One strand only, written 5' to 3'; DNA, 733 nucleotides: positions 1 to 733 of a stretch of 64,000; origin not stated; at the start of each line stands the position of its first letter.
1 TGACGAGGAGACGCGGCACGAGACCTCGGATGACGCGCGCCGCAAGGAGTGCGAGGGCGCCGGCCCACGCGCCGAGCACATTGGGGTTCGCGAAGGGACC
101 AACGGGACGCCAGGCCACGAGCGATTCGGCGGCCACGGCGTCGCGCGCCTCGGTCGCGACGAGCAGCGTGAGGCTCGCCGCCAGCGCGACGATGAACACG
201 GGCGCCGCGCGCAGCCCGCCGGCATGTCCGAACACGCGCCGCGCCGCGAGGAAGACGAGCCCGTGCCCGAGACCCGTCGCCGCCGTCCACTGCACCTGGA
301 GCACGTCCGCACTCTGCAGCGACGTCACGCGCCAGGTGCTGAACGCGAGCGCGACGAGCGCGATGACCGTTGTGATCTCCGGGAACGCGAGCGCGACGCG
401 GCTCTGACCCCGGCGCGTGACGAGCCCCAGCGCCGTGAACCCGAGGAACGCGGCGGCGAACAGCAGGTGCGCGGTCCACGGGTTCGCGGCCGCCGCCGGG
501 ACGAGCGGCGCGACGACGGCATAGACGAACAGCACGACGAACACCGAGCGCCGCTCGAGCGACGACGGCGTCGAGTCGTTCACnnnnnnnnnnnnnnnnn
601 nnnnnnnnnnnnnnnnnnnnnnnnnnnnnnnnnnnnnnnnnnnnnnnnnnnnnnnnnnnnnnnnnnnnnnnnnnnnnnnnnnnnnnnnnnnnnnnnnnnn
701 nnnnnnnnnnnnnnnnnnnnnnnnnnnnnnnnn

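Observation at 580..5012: A translationally coupled operon linking an ABC transporter, a periplasmic protein and a GT39 (PMT/ArnT-like) glycosyltransferase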

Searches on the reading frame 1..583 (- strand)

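Call 3: search_protein_families(library=pfam, proteins=[window:1-583:-], max_evalue=0.01)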
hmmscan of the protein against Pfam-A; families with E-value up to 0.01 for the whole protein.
window:1-583:- (194 aa): 0 families

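Call 5: search_protein_families(library=pfam, proteins=[window:1-583:-], max_evalue=10)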
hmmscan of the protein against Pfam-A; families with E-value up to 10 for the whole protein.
window:1-583:- (194 aa): 0 families

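Call 6: search_protein_families(library=ncbifam, proteins=[window:1-583:-], max_evalue=10)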
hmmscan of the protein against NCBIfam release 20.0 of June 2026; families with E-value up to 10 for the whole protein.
window:1-583:- (194 aa): 2 families
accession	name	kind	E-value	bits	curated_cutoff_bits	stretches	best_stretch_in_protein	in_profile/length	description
TIGR04408.1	LptG_lptG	equivalog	0.007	15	240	1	65-143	271-343/351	LPS export ABC transporter permease LptG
TIGR04154.1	archaeo_STT3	subfamily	1.6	6.9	450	1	19-143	191-317/831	oligosaccharyl transferase, archaeosortase A system-associated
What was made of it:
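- Tried and rejected: Pfam and NCBIfam scans of the 307-aa, 295-aa and 622-aa proteins at E up to 10: nothing (calls 5, 6).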
